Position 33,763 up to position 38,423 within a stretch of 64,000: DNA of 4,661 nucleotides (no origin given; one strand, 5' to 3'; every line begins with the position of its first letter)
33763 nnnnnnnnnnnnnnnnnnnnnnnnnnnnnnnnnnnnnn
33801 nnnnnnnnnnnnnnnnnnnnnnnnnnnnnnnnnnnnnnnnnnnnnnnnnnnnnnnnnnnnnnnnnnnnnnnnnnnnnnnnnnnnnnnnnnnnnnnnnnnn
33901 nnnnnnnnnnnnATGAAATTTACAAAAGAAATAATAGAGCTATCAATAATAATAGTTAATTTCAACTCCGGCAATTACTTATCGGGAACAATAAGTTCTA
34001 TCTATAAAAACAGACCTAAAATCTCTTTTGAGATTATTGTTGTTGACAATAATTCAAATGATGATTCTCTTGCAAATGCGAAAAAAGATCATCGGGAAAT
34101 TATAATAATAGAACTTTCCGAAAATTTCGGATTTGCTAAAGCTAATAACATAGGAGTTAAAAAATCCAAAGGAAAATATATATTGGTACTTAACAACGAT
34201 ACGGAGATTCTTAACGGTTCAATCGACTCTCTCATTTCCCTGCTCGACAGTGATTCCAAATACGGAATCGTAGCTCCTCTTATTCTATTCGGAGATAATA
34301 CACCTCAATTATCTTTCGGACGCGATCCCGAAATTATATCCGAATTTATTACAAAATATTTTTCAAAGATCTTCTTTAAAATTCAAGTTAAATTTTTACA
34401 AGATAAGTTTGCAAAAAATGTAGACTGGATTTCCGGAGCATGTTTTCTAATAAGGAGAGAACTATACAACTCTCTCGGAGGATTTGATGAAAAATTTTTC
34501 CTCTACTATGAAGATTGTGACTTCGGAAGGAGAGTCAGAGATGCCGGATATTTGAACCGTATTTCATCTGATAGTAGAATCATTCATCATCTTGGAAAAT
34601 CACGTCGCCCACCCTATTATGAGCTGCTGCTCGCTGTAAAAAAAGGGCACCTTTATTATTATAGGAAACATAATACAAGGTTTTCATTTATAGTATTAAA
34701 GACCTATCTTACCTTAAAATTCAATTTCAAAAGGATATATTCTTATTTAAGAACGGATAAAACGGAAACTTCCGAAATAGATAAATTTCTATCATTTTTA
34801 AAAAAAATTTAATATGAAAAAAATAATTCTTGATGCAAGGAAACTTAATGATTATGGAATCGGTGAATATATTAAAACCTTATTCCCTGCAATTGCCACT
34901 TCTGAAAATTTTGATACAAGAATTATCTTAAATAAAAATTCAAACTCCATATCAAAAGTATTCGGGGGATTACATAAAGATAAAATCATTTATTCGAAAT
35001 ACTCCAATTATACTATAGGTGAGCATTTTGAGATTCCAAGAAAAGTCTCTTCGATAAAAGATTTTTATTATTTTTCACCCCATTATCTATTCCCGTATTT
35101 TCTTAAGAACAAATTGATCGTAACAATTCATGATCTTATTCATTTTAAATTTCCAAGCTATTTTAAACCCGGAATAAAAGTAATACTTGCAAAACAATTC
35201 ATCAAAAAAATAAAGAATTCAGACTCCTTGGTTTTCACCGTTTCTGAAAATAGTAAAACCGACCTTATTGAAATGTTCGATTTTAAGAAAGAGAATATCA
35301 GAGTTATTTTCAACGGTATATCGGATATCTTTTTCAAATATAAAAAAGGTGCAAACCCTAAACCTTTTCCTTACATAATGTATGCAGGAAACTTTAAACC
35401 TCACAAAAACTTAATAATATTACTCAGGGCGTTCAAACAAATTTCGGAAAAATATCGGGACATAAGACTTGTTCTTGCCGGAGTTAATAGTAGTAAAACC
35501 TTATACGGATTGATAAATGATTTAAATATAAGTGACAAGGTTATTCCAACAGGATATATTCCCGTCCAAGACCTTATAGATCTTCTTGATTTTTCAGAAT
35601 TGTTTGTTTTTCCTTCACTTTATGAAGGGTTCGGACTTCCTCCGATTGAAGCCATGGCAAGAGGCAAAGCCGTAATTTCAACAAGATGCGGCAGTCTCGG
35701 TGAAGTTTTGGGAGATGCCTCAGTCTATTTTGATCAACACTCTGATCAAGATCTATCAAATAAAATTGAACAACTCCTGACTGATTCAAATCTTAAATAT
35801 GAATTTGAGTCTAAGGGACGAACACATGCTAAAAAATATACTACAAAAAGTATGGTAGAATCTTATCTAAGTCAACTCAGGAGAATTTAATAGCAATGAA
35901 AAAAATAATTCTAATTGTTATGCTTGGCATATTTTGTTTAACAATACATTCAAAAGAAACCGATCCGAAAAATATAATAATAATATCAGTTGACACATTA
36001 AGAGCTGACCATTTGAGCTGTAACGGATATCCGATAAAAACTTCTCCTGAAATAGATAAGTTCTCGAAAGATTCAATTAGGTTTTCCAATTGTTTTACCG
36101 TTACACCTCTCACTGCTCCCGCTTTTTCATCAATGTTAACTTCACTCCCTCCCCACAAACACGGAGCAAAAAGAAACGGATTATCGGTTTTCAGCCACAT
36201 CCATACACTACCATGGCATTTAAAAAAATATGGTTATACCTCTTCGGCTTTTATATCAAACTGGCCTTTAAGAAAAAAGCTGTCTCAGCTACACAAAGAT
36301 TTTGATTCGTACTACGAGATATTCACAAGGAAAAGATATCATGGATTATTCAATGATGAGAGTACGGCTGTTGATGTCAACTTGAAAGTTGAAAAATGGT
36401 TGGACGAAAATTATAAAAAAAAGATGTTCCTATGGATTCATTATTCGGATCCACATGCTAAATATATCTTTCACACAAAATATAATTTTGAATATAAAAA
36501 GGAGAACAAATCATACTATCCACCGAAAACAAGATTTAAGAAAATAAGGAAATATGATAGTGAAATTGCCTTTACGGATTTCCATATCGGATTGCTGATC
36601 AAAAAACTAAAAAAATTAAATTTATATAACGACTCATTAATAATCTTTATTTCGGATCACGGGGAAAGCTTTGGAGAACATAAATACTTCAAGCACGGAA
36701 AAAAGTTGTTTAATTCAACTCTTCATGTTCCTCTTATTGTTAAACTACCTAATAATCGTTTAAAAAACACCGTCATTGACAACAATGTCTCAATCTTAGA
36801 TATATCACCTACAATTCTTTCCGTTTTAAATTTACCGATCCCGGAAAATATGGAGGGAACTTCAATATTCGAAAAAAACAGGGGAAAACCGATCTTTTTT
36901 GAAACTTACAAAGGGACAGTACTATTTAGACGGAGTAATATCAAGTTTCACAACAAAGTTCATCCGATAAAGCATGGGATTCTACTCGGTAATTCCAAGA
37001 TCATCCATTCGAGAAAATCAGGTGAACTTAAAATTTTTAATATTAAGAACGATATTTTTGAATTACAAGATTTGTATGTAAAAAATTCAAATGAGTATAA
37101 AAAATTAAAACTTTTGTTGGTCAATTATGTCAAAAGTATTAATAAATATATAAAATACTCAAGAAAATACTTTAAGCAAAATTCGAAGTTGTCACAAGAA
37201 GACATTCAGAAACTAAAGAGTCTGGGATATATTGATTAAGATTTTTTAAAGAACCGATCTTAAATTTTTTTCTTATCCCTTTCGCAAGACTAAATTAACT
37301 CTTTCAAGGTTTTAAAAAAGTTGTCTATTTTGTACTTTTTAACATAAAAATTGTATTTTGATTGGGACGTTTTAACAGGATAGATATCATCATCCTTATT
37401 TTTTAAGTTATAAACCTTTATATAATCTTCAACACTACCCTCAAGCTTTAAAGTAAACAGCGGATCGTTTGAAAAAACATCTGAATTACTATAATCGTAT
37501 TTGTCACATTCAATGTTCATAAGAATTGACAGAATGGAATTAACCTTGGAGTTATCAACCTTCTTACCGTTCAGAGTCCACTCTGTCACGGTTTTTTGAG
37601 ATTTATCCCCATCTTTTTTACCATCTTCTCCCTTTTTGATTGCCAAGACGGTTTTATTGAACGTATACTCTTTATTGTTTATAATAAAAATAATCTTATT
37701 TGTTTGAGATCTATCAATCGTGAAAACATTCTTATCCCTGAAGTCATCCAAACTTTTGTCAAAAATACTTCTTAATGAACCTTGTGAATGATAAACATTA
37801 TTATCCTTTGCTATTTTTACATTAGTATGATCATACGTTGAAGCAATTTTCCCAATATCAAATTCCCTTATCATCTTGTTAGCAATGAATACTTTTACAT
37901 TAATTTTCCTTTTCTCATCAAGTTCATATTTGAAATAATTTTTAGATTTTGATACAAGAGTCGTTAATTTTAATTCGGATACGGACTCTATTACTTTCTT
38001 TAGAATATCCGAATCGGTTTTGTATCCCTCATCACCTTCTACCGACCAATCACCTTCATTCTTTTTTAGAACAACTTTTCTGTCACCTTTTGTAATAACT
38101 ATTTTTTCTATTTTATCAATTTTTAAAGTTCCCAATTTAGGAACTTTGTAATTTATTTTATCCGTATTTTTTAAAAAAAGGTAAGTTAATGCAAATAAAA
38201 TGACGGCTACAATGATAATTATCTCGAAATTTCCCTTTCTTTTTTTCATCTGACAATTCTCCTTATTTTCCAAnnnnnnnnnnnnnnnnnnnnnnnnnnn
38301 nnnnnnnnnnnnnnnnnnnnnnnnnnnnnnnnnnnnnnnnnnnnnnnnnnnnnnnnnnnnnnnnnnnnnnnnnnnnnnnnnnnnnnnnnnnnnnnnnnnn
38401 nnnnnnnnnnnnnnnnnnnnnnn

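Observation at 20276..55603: Pervasive leaderless-type gene starts across the window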

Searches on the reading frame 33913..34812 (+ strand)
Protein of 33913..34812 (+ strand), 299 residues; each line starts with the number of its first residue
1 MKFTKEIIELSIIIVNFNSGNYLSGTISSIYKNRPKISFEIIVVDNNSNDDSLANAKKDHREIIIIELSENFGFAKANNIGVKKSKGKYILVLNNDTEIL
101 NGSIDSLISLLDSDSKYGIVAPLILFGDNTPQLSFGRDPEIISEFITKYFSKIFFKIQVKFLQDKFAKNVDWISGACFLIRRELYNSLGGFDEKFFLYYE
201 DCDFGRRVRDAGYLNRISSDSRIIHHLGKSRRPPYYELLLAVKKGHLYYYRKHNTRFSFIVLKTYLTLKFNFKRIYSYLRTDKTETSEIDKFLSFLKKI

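Call 10: search_protein_families(library=pfam, proteins=[window:33913-34812:+])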
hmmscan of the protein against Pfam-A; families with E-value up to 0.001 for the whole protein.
window:33913-34812:+ (299 aa): 5 families
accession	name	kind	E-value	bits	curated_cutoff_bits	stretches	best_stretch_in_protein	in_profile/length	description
PF00535.33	Glycos_transf_2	-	2.4e-25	89.9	23.3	1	11-187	1-166/168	Glycosyl transferase family 2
PF13641.12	Glyco_tranf_2_3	-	8.8e-13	49.2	27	1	10-214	3-200/230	Glycosyltransferase like family 2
PF10111.15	Glyco_tranf_2_2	-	5.2e-09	36.4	27.3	1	13-208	4-199/276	Glycosyltransferase like family 2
PF13632.12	Glyco_trans_2_3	-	1.4e-06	28.7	27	1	89-221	1-119/198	Glycosyl transferase family group 2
PF13506.12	Glyco_transf_21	-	0.00053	19.9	21.7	1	82-220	26-149/174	Glycosyl transferase family 21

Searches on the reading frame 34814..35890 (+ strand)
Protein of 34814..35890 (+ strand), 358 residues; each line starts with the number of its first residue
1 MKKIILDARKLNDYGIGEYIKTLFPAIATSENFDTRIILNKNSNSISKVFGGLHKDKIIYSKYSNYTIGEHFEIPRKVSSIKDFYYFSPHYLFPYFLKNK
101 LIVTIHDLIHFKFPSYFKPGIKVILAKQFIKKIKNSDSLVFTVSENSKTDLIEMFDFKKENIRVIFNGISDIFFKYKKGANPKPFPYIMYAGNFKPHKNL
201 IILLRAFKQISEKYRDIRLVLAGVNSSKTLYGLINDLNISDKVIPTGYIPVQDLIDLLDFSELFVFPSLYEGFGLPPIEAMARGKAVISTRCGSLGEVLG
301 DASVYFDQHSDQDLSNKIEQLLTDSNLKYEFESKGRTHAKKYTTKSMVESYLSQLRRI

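Call 10: search_protein_families(library=pfam, proteins=[window:34814-35890:+])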
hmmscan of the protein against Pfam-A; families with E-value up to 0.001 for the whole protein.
window:34814-35890:+ (358 aa): 4 families
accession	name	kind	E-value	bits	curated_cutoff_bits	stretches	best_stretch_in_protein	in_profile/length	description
PF00534.26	Glycos_transf_1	-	2e-36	125.5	26.4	1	177-336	7-170/172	Glycosyl transferases group 1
PF13692.12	Glyco_trans_1_4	-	6.2e-28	98.3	27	1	186-324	2-142/142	Glycosyl transferases group 1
PF13439.12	Glyco_transf_4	-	8.1e-08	32.9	28.5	1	97-169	95-166/170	Glycosyltransferase Family 4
PF20706.3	GT4-conflict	-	3.4e-05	23.4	26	1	189-302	201-323/385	Family 4 Glycosyltransferase in conflict systems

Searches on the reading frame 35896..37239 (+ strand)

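Call 10: search_protein_families(library=pfam, proteins=[window:35896-37239:+])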
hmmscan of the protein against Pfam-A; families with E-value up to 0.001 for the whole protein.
window:35896-37239:+ (447 aa): 4 families
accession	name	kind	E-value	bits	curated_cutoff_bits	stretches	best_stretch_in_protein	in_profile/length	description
PF00884.28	Sulfatase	-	2.8e-46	158.7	25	1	25-312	1-300/301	Sulfatase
PF16347.10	SGSH_C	-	1.2e-12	48.7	29.3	1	260-406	1-142/154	N-sulphoglucosamine sulphohydrolase, C-terminal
PF01663.27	Phosphodiest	-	8.5e-11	42.5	23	1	28-91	2-62/342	Type I phosphodiesterase / nucleotide pyrophosphatase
PF02995.22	DUF229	-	0.00022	20.5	25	1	228-269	314-355/496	Protein of unknown function (DUF229)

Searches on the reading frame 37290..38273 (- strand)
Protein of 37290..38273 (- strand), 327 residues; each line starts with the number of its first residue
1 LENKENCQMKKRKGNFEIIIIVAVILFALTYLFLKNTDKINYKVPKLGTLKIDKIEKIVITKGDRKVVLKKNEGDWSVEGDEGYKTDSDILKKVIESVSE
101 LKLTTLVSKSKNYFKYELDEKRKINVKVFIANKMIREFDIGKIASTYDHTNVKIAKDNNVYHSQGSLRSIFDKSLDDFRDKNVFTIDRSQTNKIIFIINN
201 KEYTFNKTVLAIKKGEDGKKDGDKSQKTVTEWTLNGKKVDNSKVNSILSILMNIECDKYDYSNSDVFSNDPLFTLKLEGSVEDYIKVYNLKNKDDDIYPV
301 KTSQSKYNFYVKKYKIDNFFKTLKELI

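Call 10: search_protein_families(library=pfam, proteins=[window:37290-38273:-])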
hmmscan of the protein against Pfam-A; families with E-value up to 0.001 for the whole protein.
window:37290-38273:- (327 aa): 1 family
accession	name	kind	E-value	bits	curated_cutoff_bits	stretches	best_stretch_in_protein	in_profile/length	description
PF14238.11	DUF4340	-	1.4e-16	61.7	25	1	76-259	1-167/183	Domain of unknown function (DUF4340)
